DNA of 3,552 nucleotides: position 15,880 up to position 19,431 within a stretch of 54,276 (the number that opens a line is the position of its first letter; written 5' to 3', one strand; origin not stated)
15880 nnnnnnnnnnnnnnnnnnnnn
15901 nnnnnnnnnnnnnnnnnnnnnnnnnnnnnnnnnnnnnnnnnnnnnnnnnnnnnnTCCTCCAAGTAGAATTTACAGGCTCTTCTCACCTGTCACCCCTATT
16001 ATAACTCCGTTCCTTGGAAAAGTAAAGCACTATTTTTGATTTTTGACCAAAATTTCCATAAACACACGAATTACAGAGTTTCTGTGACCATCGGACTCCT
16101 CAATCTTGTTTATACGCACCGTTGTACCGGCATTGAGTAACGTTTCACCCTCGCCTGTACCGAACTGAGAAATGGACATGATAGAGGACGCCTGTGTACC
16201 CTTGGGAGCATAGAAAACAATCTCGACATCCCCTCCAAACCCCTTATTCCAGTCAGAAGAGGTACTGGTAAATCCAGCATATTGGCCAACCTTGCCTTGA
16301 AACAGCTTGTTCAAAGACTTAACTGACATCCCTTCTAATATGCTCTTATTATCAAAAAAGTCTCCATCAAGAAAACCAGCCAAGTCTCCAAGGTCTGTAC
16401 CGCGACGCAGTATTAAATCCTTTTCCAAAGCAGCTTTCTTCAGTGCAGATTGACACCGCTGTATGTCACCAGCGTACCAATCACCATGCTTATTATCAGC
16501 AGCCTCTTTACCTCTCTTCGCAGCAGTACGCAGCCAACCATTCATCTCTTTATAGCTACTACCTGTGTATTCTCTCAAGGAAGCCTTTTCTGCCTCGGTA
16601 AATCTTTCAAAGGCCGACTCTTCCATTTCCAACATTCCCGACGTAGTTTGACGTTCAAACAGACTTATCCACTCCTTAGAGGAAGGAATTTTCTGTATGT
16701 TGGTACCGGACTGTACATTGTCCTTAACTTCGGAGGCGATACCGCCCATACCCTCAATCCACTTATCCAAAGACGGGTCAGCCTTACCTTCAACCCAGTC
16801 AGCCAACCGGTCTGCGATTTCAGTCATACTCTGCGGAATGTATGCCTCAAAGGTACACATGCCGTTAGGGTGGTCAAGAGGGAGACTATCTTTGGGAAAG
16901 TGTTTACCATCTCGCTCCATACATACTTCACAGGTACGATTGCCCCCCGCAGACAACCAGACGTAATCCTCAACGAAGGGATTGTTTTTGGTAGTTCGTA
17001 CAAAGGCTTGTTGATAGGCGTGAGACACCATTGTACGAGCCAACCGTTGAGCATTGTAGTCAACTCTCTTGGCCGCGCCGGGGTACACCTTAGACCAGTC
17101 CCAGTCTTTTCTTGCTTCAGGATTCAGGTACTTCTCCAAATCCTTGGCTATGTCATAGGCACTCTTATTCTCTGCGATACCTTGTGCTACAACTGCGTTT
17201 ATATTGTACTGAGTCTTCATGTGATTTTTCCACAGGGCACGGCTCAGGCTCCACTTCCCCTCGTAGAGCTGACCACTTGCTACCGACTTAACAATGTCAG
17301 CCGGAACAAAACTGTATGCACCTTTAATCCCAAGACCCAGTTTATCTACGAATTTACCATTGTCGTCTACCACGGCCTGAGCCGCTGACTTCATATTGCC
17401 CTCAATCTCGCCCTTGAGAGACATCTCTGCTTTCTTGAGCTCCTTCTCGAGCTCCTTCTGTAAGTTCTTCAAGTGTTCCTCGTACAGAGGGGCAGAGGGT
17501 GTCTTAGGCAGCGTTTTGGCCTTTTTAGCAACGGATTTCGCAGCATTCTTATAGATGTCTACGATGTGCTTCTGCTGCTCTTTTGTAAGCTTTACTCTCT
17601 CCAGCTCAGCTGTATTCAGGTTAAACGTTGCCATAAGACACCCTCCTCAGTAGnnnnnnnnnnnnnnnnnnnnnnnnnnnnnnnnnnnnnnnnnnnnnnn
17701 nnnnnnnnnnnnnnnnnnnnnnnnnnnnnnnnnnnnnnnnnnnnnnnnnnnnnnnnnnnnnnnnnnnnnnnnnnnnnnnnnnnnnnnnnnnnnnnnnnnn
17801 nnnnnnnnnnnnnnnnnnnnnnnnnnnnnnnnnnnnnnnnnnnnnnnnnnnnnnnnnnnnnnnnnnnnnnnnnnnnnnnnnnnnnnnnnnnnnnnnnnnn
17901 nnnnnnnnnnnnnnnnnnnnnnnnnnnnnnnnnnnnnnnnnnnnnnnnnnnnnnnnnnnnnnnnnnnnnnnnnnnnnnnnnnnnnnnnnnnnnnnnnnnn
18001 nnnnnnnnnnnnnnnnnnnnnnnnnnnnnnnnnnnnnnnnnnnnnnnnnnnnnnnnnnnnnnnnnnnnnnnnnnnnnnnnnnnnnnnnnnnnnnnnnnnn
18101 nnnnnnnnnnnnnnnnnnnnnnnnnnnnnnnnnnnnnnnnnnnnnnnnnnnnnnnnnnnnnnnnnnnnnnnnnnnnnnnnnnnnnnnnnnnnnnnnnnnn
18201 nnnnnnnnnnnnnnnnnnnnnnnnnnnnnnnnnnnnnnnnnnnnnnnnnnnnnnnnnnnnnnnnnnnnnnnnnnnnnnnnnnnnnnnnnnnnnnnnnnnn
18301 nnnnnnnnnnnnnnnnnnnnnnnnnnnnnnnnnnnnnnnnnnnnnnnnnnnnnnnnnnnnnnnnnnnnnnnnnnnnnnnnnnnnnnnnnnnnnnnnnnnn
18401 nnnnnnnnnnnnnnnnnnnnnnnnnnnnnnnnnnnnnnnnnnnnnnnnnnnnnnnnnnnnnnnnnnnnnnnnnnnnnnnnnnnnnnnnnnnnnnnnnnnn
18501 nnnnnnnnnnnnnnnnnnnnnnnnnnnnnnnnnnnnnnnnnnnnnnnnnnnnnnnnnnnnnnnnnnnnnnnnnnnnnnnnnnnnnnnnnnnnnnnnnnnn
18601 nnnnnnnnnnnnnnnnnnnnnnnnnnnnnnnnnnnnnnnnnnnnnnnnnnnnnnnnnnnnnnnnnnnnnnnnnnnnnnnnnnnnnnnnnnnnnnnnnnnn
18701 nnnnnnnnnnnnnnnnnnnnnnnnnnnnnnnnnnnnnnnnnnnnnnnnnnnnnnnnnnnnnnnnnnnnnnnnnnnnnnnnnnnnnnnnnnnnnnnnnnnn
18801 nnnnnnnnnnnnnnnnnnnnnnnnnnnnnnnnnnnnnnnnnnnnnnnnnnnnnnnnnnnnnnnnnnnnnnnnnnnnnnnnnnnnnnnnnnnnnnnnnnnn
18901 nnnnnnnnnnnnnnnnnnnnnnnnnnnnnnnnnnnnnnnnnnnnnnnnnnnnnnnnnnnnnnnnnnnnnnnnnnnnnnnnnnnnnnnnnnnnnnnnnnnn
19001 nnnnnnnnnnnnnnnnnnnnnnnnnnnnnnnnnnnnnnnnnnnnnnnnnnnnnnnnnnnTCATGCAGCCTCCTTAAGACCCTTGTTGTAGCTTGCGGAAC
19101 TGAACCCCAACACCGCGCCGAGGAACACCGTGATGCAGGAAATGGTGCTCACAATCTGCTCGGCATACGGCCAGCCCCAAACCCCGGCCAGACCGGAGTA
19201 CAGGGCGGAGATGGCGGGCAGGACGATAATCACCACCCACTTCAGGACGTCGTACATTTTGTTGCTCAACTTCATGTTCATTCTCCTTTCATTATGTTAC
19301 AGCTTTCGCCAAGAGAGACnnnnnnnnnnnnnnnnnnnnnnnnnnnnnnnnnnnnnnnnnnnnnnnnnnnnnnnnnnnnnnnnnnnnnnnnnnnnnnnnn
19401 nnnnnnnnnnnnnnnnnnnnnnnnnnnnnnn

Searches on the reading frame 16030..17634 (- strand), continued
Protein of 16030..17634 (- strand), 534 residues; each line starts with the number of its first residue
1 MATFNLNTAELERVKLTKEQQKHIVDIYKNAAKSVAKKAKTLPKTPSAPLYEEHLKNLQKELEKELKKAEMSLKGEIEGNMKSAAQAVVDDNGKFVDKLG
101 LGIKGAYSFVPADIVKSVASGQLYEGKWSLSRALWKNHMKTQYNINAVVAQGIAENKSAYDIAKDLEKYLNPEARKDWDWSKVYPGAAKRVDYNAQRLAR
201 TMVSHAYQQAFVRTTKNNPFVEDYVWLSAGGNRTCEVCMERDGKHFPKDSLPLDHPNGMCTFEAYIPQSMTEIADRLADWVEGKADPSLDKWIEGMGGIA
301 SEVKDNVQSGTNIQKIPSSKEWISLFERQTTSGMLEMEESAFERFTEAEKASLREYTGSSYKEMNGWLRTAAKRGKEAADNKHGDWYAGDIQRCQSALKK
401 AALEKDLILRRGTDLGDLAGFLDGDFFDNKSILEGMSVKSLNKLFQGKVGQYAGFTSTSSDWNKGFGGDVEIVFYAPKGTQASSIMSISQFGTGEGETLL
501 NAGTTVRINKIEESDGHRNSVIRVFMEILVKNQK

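Call 38: find_homologous_proteins(query=window:16030-17634:-, max_evalue=0.00001)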
Query window:16030-17634:- (534 aa): 3340 proteins with E <= 0.00001 among 8000 candidates; the best 120 are listed.
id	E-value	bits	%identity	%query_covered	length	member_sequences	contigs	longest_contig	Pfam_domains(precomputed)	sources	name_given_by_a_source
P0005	0.0e+0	1190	98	100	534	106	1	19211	PF03496.21,PF04233.20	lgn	-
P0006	0.0e+0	1126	92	100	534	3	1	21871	PF03496.21,PF04233.20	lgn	-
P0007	0.0e+0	1104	90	100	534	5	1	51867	PF03496.21,PF04233.20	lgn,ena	-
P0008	0.0e+0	1078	89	99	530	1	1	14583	PF03496.21,PF04233.20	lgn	-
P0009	0.0e+0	1061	86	99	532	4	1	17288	PF03496.21,PF04233.20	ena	-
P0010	0.0e+0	1028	83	100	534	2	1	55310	PF03496.21,PF04233.20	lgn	-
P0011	9.9e-294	993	83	99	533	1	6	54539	PF03496.21,PF04233.20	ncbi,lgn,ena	-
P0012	9.8e-209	712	61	99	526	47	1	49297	PF03496.21,PF04233.20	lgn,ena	-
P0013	2.7e-208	711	61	99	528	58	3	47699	PF03496.21,PF04233.20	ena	-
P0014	1.8e-192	659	64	57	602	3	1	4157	PF03496.21,PF04233.20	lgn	-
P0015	4.2e-190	651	64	56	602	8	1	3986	PF03496.21,PF04233.20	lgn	-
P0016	9.0e-188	643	61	56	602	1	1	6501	PF03496.21,PF04233.20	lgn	-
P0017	3.3e-187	641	61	57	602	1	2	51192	PF03496.21,PF04233.20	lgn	-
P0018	4.7e-187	641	61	56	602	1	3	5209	PF03496.21,PF04233.20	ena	-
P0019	5.2e-187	641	54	99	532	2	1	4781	PF03496.21,PF04233.20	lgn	-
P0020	2.4e-186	639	62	56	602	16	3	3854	PF03496.21,PF04233.20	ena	-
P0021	7.3e-186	637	61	57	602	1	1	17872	PF03496.21,PF04233.20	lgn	-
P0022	1.7e-185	636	60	57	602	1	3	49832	PF03496.21,PF04233.20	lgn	-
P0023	6.4e-185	634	60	56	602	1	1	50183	PF03496.21,PF04233.20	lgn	-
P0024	6.6e-185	634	61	56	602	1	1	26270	PF03496.21,PF04233.20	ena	-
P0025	3.2e-184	632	62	57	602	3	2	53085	PF03496.21,PF04233.20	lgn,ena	-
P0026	8.7e-184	630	61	57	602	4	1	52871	PF03496.21,PF04233.20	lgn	-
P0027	1.6e-183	629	61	56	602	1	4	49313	PF03496.21,PF04233.20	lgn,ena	-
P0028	1.6e-183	629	61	56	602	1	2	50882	PF03496.21,PF04233.20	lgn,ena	-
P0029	2.0e-183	629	61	56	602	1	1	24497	PF03496.21,PF04233.20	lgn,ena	-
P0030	2.1e-183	629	61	56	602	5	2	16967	PF03496.21,PF04233.20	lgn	-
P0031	2.2e-183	629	60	56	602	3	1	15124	PF03496.21,PF04233.20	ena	-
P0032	4.2e-183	628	55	68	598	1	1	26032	PF03496.21,PF04233.20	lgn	-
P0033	4.3e-183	628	62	56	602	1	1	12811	PF03496.21,PF04233.20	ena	-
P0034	1.5e-182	626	46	99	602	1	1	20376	PF03496.21,PF04233.20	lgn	-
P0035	1.7e-182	626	63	57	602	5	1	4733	PF03496.21,PF04233.20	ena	-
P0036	1.6e-181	623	55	57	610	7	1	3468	PF03496.21,PF04233.20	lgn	-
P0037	1.7e-181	623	56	99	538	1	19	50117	PF03496.21,PF04233.20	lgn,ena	-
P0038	3.5e-181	622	60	56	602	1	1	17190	PF03496.21,PF04233.20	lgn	-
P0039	3.7e-181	622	62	56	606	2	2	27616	PF03496.21,PF04233.20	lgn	-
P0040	2.3e-180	619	60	56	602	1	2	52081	PF03496.21,PF04233.20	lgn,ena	-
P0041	1.6e-176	606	52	61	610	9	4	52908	PF03496.21,PF04233.20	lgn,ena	-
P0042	1.5e-174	600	53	99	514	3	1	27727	PF03496.21,PF04233.20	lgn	-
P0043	2.8e-174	599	54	57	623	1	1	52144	PF03496.21,PF04233.20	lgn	-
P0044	1.3e-173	597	52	62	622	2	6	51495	PF03496.21,PF04233.20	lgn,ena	-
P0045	6.2e-171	588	55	56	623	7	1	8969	PF03496.21,PF04233.20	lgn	-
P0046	8.2e-170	584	83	57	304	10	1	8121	PF04233.20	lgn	-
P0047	1.2e-168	580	51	60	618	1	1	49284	PF03496.21,PF04233.20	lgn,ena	-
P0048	6.9e-165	568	53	56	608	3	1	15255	PF03496.21,PF04233.20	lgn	-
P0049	5.9e-164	565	53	56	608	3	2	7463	PF03496.21,PF04233.20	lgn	-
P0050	1.2e-163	564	44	99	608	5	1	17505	PF03496.21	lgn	-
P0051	1.5e-163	563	53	56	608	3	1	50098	PF03496.21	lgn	-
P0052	4.0e-163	562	50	56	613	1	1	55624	PF03496.21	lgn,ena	-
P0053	2.0e-162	560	50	63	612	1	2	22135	PF03496.21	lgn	-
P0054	3.8e-162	559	51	96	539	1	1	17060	PF03496.21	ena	-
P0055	1.4e-161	557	50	99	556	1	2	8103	PF03496.21,PF04233.20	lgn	-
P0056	1.2e-160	554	52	56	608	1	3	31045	PF03496.21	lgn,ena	-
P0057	5.2e-160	552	49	56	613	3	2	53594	PF03496.21,PF04233.20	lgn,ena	-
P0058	5.3e-160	552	48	99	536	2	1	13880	PF03496.21,PF04233.20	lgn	-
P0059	1.0e-159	551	49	63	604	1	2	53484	PF03496.21,PF04233.20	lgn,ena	-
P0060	3.4e-159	549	56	55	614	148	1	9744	PF03496.21,PF04233.20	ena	-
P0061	5.2e-159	548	39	99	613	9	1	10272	PF03496.21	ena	-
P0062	2.8e-158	546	50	98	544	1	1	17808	PF03496.21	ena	-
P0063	2.9e-158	546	50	99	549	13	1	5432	PF03496.21,PF04233.20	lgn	-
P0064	5.1e-158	545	50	98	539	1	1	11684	PF03496.21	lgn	-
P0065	5.6e-158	545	50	99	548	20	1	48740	PF03496.21,PF04233.20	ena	-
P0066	5.5e-156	538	50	98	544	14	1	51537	PF03496.21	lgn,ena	-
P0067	8.2e-156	538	52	55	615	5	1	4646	PF03496.21,PF04233.20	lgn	-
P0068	1.9e-155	537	49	99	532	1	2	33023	PF03496.21,PF04233.20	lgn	-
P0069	1.9e-155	537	52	55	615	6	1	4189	PF03496.21,PF04233.20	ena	-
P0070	3.4e-155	536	49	99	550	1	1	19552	PF03496.21,PF04233.20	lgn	-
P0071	3.9e-155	536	45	99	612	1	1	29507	PF03496.21,PF04233.20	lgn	-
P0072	5.8e-155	535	52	55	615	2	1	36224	PF03496.21,PF04233.20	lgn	-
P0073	1.3e-154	534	77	56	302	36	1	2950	PF04233.20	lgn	-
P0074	1.8e-154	533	49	99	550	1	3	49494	PF03496.21,PF04233.20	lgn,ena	-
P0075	2.1e-154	533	49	56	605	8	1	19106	PF03496.21,PF04233.20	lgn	-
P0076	2.5e-154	533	49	99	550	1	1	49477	PF03496.21,PF04233.20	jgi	-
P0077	2.5e-154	533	50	99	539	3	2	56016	PF03496.21,PF04233.20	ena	-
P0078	3.6e-154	532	52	55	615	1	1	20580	PF03496.21,PF04233.20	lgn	-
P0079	4.0e-154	532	52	55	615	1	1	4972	PF03496.21,PF04233.20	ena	-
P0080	4.8e-154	532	52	55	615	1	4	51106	PF03496.21,PF04233.20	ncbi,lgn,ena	-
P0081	5.5e-154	532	52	55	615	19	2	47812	PF03496.21,PF04233.20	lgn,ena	-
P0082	5.5e-154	532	52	55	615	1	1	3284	PF03496.21,PF04233.20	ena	-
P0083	8.8e-154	531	52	55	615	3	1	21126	PF03496.21,PF04233.20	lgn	-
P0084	9.3e-154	531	50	55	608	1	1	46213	PF03496.21,PF04233.20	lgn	-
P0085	1.4e-153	531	50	55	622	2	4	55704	PF03496.21,PF04233.20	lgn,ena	-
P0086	1.5e-153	530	49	99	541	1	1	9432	PF03496.21,PF04233.20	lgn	-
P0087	1.7e-153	530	52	55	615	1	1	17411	PF03496.21,PF04233.20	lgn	-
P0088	4.2e-153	529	51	55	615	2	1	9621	PF03496.21,PF04233.20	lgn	-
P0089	5.9e-153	528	52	55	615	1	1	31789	PF03496.21,PF04233.20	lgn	-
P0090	7.0e-153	528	52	55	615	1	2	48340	PF03496.21,PF04233.20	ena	-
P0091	1.1e-152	528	52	55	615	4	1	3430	PF03496.21,PF04233.20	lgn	-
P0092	2.2e-152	527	48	54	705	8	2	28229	PF03496.21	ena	-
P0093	2.5e-152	526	51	55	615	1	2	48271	PF03496.21,PF04233.20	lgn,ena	-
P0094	2.7e-152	526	52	55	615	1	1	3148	PF03496.21,PF04233.20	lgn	-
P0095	3.1e-152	526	51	55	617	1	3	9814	PF03496.21,PF04233.20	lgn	-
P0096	4.0e-152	526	47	99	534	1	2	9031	PF03496.21,PF04233.20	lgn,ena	-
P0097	4.7e-152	526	52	55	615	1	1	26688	PF03496.21,PF04233.20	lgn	-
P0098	5.6e-152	525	46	54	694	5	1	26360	PF03496.21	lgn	-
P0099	1.1e-151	524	47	99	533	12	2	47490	PF03496.21,PF04233.20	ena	-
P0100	1.1e-151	524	50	55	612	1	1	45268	PF03496.21,PF04233.20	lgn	-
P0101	1.5e-151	524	41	99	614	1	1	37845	PF03496.21,PF04233.20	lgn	-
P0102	1.0e-150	521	46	99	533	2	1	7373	PF03496.21,PF04233.20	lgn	-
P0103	1.1e-150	521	49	99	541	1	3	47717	PF03496.21,PF04233.20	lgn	-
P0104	1.2e-150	521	49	99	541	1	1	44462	PF03496.21,PF04233.20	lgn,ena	-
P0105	1.6e-150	520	41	99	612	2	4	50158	PF03496.21,PF04233.20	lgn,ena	-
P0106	1.6e-150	520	42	99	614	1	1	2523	PF03496.21,PF04233.20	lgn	-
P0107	1.9e-150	520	42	99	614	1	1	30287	PF03496.21,PF04233.20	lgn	-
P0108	2.0e-150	520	41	99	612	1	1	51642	PF03496.21,PF04233.20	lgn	-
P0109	3.3e-150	519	57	55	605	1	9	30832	PF03496.21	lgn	-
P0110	3.4e-150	519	40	99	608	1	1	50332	PF03496.21,PF04233.20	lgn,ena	-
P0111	3.9e-150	519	52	55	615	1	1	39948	PF03496.21,PF04233.20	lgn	-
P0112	7.0e-150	518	41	99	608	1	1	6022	PF03496.21,PF04233.20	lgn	-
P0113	8.2e-150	518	50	55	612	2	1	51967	PF03496.21,PF04233.20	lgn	-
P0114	2.0e-149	517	46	99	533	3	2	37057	PF03496.21,PF04233.20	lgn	-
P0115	2.8e-149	516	47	99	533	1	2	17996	PF03496.21,PF04233.20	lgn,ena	-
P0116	3.1e-149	516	46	54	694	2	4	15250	PF03496.21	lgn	-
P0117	4.1e-149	516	41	99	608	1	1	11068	PF03496.21,PF04233.20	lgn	-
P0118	6.0e-149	515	45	54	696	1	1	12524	PF03496.21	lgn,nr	nr:MAG TPA: minor capsid protein [Bacteriophage sp.]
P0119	6.3e-149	515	47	54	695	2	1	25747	PF03496.21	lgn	-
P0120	2.0e-148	514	47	99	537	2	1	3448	PF03496.21,PF04233.20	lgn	-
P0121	3.8e-148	513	44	56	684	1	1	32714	PF03496.21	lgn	-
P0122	8.9e-148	511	47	54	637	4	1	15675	PF03496.21,PF04233.20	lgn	-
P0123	1.1e-147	511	46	54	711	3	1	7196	PF03496.21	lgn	-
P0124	1.9e-147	510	47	99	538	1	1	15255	PF03496.21,PF04233.20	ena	-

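Call 39: find_encoding_contigs(protein=P0011, flank=6000, max_places=4)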
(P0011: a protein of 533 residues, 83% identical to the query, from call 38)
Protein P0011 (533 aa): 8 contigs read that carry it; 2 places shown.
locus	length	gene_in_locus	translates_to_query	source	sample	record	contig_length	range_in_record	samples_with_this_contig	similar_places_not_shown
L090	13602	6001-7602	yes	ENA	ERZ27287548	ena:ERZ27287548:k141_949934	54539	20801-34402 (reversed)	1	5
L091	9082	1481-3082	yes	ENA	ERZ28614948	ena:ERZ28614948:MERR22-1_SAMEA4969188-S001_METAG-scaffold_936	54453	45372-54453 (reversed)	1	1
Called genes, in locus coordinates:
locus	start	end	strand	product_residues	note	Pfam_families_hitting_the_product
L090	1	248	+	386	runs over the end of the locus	PF04466:Terminase_3, PF03237:Terminase_6N, PF17288:Terminase_3C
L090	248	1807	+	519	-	PF05133:SPP1_portal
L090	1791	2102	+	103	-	-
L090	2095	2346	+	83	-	-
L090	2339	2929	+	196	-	-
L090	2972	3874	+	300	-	-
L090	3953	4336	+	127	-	-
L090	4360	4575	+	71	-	PF16938:Phage_holin_Dp1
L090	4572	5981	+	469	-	PF01520:Amidase_3 (faint), PF05257:CHAP, PF01471:PG_binding_1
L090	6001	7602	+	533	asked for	PF04233:Phage_Mu_F (weak), PF03496:ADPrib_exo_Tox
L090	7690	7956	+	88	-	-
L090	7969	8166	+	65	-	-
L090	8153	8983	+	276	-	PF03747:ADP_ribosyl_GH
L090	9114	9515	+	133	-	-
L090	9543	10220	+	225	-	-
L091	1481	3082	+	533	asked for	PF04233:Phage_Mu_F (weak), PF03496:ADPrib_exo_Tox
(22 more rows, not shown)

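Call 94: search_protein_families(library=padloc, proteins=[window:16030-17634:-], max_evalue=0.01)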
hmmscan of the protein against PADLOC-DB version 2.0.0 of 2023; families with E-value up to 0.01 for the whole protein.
window:16030-17634:- (534 aa): 0 families

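Call 95: predict_structure(alignment_id=A5)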
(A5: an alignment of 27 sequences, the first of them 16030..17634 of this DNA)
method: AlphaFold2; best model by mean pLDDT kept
length: 534 residues; sequences in the alignment: 27
mean_pLDDT: 69.7   pTM: 0.44
mean pLDDT of the five models: 69.7, 68.6, 67.5, 66.6, 64.1
residues with pLDDT >= 90: 100; 70-90: 165; 50-70: 169; < 50: 100
segments of 3 or more residues with pLDDT < 50: 1-14, 46-48, 71-111, 123-125, 176-193, 306-314, 532-534
pLDDT, mean of each block of 10 residues (from residue 1): 34 49 60 65 53 67 59 40 36 36 37 60 50 59 68 56 67 53 42 54 64 74 75 59 79 56 74 70 76 67 53 56 87 85 92 88 90 89 87 94 90 91 87 91 87 90 86 93 83 70 91 91 92 40
secondary structure, 60 per line:
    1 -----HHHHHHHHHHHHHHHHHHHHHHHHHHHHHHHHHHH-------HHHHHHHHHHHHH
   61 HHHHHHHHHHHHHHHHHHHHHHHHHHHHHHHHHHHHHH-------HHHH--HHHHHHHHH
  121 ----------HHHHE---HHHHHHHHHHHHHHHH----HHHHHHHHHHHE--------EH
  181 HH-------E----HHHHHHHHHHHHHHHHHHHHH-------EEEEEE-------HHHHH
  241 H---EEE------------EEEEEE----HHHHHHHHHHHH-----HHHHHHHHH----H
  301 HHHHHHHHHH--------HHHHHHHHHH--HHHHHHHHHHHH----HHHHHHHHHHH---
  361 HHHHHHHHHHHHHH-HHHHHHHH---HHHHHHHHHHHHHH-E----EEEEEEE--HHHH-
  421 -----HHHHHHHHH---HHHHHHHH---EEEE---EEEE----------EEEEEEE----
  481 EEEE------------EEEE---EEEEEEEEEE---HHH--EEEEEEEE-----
elements in order: H6-40 H48-98 H106-109 H112-120 H131-134 H139-154 H159-169 H195-215 E223-228 H236-241 E245-247 E260-265 H270-281 H287-295 H300-310 H319-328 H331-342 H347-357 H361-374 H376-383 H387-400 E407-413 H416-419 H426-434 H438-445 E449-452 E456-459 E470-476 E481-484 E497-500 E504-513 E522-529

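Call 97: fold_search(model_id=the predicted structure, library=pdb)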
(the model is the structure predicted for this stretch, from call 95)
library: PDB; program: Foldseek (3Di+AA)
matches with E <= 10: 198; with E <= 0.001: 136
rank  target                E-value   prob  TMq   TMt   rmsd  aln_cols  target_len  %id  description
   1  8za7_B                4.3e-11  1.00  0.30  0.85   3.0       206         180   26  ART-ARH type toxin effector-immunity protein pair of Listeria monocytogenes (released 2025-04-30)
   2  4gf1_B                3.6e-10  1.00  0.33  0.39  21.9       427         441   14  Crystal Structure of Certhrax (released 2012-09-26)
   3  1ojq                  5.9e-10  1.00  0.32  0.75   3.9       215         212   21  The crystal structure of C3stau2 from S. aureus (released 2003-08-28)
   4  2c8c_D                7.1e-10  1.00  0.31  0.76   3.7       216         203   21  Structure of the ARTT motif Q212A mutant C3bot1 Exoenzyme (NAD-bound state, crystal form I) (released 2007-02-27)
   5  5urp                  1.3e-09  1.00  0.30  0.75   3.6       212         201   22  Plx2a, an ADP-ribosyltransferase toxin from Paenibacillus larvae (released 2017-12-20)
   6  1gze_B                1.5e-09  1.00  0.31  0.76   3.7       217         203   20  Structure of the Clostridium botulinum C3 exoenzyme (L177C mutant) (released 2002-08-29)
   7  1gzf_D                1.8e-09  1.00  0.32  0.77   3.6       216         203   20  Structure of the Clostridium botulinum C3 exoenzyme (wild-type) in complex with NAD (released 2002-08-29)
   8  4fxq_A                1.8e-09  1.00  0.32  0.38  18.1       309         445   16  Full-length Certhrax toxin from Bacillus cereus in complex with Inhibitor P6 (released 2012-09-26)
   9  2c8e_F                2.5e-09  1.00  0.31  0.77   3.5       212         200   20  Structure of the ARTT motif E214N mutant C3bot1 Exoenzyme (Free state, crystal form III) (released 2007-02-27)
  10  2j3z_E                2.5e-09  1.00  0.31  0.38   4.5       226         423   18  Crystal structure of the enzymatic component C2-I of the C2-toxin from Clostridium botulinum at pH 6.1 (released 2006-10-11)
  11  1gzf_A                2.5e-09  1.00  0.30  0.75   5.2       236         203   19  Structure of the Clostridium botulinum C3 exoenzyme (wild-type) in complex with NAD (released 2002-08-29)
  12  1gze_A                2.7e-09  1.00  0.32  0.76   3.4       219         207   20  Structure of the Clostridium botulinum C3 exoenzyme (L177C mutant) (released 2002-08-29)
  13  4gf1_A                2.8e-09  1.00  0.32  0.39  20.7       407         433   14  Crystal Structure of Certhrax (released 2012-09-26)
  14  2c8f_F                3.0e-09  1.00  0.30  0.73   4.1       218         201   20  Structure of the ARTT motif E214N mutant C3bot1 Exoenzyme (NAD-bound state, crystal form III) (released 2007-02-27)
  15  6x6x_B                3.0e-09  1.00  0.29  0.37   5.3       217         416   19  Crystal structure of enzymatic binary toxin component from Clostridium difficile in complex with (released 2021-07-28)
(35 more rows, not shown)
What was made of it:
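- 16066..16614 (-): ART catalytic domain (residues 341-523) with R410-R411, S457-T458-S459 and E495-G-E497. AF2 pLDDT ~85-94; TM 0.85 to 8za7_B (calls 95, 97).
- On R-S-E ADP-ribosyltransferases (PF03496; C2/C3/VIP2-like): TM (normalised to the target) is 0.85 to 8za7_B and about 0.75 to C3 exoenzymes (calls 95, 97).
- Checked: C3 exoenzymes score ~0.75 (calls 95, 97).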

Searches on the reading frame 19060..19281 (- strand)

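Call 3: search_protein_families(library=pfam, proteins=[window:19060-19281:-], max_evalue=0.01)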
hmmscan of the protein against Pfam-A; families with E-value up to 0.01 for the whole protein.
window:19060-19281:- (73 aa): 1 family
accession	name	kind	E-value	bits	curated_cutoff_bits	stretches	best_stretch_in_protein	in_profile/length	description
PF16938.10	Phage_holin_Dp1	-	4.5e-24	85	25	1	5-67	1-63/63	Putative phage holin Dp-1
